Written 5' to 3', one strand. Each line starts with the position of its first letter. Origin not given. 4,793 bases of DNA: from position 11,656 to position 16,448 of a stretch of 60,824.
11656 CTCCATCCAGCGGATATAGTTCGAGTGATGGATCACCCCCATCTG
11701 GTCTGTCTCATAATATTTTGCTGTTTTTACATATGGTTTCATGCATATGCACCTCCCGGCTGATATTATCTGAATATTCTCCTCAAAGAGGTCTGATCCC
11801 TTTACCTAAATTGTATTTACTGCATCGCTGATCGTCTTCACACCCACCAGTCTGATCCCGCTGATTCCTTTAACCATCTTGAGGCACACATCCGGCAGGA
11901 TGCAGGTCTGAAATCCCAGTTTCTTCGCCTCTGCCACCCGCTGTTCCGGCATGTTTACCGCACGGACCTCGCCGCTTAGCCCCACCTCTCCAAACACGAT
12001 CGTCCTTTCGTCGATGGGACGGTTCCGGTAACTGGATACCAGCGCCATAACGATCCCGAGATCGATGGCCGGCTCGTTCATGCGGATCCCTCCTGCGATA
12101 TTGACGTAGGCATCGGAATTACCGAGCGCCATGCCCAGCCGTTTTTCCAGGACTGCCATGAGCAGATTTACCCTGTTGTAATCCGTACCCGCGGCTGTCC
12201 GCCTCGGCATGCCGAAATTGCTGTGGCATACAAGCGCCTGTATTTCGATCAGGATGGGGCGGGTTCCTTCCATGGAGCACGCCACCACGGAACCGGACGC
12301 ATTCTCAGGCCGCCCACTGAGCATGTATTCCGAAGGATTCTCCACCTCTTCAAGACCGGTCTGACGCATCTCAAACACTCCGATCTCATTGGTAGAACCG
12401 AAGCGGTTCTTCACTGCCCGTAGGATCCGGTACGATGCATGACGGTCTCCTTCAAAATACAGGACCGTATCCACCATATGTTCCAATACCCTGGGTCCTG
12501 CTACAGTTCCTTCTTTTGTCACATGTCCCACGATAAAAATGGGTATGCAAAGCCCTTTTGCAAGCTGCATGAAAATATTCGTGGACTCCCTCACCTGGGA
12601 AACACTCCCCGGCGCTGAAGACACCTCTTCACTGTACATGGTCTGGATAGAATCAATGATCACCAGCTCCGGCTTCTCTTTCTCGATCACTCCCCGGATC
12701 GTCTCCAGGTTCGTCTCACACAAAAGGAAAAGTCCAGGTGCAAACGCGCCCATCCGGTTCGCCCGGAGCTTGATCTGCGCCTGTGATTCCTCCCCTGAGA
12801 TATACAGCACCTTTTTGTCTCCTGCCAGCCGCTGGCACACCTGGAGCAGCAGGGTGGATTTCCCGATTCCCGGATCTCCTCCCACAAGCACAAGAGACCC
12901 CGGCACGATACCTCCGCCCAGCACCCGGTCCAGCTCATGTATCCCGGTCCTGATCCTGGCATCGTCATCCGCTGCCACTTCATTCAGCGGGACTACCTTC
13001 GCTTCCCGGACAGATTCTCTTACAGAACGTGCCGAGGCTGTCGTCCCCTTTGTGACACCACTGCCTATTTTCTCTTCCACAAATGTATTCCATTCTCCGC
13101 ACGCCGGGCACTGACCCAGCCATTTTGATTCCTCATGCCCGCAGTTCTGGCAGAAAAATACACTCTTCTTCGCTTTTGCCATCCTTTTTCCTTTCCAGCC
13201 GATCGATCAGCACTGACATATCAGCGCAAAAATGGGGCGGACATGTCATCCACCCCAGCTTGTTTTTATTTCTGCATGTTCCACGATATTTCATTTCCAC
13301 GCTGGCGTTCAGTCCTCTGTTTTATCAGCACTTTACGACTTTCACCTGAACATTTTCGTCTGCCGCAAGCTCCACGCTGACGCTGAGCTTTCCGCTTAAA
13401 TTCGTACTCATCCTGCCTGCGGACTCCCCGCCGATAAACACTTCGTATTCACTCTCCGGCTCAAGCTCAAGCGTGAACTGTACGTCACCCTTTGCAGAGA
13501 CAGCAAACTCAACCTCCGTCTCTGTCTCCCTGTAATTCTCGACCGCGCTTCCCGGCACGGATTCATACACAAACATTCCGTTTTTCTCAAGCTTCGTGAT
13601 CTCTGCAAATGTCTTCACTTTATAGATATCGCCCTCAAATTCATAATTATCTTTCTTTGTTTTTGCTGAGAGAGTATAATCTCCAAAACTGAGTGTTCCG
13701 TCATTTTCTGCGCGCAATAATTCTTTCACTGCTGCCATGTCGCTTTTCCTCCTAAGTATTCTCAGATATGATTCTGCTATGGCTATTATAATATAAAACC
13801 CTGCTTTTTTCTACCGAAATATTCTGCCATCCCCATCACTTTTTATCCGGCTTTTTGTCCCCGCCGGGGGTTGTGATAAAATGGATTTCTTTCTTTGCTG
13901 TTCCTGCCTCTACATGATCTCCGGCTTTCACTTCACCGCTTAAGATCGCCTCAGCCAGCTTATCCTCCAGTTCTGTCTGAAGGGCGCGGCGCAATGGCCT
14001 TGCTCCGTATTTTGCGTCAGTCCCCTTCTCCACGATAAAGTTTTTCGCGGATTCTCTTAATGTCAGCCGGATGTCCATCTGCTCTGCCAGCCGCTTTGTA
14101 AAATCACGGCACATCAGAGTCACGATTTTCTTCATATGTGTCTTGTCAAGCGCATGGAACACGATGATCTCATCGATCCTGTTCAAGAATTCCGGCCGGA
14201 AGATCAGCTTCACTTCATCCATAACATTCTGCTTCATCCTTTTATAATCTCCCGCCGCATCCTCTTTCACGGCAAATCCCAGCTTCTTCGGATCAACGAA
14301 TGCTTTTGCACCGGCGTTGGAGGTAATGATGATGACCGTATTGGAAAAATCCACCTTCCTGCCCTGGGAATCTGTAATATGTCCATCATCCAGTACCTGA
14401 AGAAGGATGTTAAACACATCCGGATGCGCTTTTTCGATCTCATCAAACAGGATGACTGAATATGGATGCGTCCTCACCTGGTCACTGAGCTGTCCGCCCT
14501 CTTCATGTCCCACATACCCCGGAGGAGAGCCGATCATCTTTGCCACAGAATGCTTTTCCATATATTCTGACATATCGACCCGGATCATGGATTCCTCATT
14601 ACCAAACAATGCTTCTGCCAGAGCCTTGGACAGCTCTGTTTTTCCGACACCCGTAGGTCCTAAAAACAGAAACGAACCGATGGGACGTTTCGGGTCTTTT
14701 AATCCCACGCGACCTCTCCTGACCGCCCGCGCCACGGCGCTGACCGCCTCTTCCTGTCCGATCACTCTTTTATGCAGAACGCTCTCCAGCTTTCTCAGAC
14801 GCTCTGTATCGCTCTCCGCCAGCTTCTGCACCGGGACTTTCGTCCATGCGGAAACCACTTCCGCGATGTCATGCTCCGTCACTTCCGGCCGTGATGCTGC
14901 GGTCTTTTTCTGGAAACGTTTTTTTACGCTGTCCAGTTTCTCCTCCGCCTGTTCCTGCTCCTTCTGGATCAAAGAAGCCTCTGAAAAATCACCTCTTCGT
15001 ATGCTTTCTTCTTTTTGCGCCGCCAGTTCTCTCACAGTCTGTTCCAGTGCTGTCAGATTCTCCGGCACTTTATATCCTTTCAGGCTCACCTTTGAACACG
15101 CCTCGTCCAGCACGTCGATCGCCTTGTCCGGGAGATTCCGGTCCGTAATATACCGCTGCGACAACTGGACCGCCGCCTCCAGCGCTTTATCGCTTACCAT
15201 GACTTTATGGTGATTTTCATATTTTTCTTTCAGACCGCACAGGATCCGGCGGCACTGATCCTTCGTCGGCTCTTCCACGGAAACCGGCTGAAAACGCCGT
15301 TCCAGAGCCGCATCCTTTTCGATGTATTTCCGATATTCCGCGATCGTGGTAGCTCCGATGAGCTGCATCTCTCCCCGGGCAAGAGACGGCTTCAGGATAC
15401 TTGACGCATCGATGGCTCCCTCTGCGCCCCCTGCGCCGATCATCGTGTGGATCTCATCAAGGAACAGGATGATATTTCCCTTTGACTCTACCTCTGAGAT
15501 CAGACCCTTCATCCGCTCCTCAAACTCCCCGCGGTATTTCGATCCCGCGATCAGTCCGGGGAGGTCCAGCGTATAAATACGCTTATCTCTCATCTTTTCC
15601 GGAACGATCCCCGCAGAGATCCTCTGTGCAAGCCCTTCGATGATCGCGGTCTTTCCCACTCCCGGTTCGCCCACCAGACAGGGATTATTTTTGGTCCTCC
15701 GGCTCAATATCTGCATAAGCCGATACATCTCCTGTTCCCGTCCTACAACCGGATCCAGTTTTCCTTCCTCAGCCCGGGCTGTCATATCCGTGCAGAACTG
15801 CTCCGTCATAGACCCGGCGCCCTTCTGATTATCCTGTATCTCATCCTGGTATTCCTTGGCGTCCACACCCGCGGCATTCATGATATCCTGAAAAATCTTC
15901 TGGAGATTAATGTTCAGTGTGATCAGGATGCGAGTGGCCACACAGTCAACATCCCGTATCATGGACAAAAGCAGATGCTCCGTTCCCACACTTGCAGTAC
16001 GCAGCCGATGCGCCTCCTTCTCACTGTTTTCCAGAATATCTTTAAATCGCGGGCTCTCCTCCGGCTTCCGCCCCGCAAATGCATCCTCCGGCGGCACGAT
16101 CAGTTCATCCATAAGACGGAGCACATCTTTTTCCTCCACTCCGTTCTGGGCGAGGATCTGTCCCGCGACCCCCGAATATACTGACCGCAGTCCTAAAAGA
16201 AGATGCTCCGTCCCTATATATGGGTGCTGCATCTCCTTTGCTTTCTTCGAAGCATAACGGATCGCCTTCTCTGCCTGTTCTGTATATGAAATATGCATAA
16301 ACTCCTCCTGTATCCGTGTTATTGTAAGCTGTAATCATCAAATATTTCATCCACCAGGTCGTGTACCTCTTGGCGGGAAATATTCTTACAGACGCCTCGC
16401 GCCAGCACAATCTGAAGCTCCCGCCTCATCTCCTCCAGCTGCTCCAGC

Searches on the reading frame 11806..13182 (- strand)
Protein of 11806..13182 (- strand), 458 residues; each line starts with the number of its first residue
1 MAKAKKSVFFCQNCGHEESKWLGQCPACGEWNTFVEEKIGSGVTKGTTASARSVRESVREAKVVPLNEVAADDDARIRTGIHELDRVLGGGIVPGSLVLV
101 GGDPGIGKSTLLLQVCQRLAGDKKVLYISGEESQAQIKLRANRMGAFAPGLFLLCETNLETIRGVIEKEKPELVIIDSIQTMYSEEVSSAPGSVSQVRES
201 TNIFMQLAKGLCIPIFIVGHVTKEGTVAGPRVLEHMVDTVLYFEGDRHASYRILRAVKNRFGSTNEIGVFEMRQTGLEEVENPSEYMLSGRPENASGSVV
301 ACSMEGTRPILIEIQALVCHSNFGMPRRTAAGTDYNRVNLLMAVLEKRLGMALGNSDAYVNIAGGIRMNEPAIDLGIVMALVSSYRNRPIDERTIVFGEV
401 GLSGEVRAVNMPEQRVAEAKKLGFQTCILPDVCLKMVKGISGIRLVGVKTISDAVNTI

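Call 36: search_protein_families(library=pfam, proteins=[window:11806-13182:-], max_evalue=0.00001)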
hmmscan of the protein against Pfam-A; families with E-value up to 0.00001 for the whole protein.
window:11806-13182:- (458 aa): 5 families
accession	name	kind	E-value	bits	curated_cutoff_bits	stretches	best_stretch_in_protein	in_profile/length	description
PF06745.19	ATPase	-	8.8e-18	65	26.6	1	77-145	1-71/231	KaiC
PF13481.12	AAA_25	-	1.8e-14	54.3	27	1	72-225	10-194/195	AAA domain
PF18073.7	Zn_ribbon_LapB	-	4.3e-12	45.9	25.7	1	11-36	3-28/28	Rubredoxin metal binding domain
PF03796.21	DnaB_C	-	1.6e-11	44.5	27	1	77-140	2-66/255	DnaB-like helicase C terminal domain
PF13541.12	ChlI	-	3e-08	34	27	1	349-431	36-119/121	Subunit ChlI of Mg-chelatase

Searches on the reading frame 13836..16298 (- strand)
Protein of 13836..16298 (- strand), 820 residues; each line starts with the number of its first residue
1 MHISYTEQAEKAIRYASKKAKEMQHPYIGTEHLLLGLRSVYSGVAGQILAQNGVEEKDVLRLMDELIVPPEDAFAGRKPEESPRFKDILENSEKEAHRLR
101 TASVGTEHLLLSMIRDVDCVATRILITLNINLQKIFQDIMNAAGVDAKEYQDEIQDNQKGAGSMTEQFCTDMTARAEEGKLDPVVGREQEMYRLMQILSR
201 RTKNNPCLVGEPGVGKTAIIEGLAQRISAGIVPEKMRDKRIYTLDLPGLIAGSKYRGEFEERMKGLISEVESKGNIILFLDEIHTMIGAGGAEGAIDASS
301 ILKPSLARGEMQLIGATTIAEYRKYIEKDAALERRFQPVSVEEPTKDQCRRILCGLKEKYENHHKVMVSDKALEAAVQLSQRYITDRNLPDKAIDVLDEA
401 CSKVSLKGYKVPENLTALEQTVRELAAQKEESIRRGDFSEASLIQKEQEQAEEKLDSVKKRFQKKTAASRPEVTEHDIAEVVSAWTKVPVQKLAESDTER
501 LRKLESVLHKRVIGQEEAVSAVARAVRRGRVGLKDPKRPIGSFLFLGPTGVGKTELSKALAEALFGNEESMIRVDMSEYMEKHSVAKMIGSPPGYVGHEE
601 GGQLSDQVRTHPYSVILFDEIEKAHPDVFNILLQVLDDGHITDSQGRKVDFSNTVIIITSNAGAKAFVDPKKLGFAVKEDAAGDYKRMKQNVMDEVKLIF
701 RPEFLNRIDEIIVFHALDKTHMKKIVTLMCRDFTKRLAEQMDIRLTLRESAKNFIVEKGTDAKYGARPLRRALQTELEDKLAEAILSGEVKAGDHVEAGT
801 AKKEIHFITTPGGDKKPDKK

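Call 37: search_protein_families(library=pfam, proteins=[window:13836-16298:-], max_evalue=0.00001)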
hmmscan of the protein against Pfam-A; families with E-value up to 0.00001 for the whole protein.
window:13836-16298:- (820 aa): 11 families
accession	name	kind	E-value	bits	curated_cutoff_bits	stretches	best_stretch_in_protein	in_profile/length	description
PF07724.20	AAA_2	-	5.5e-70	235.1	27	1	538-711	1-166/166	AAA domain (Cdc48 subfamily)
PF17871.7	AAA_lid_9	-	7.7e-34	116.2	22.8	1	346-447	2-103/104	AAA lid domain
PF10431.15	ClpB_D2-small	-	1.1e-26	93.1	21.9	1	717-797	1-80/81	C-terminal, D2-small domain, of ClpB protein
PF00004.35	AAA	-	6.3e-25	88.6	21.2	2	207-319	2-110/131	ATPase family associated with various cellular activities (AAA)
PF02861.25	Clp_N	-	2.1e-19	69.9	20.7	2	16-62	1-47/53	Clp amino terminal domain, pathogenicity island component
PF07728.20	AAA_5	-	2e-18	67.2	22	1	543-663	2-124/139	AAA domain (dynein-related subfamily)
PF13401.12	AAA_22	-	3.7e-11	43.9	27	0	543-638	8-110/130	AAA domain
PF13191.12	AAA_16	-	4.4e-11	44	32.6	1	184-229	2-50/167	AAA ATPase domain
PF00158.32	Sigma54_activat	-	3.2e-09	37.2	20.2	1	542-669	24-150/168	Sigma-54 interaction domain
PF13173.12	AAA_14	-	9.3e-07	29.3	27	0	544-639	6-88/129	AAA domain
PF12775.13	AAA_7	-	1.3e-06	28.5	25.8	0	543-591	36-84/181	P-loop containing dynein motor region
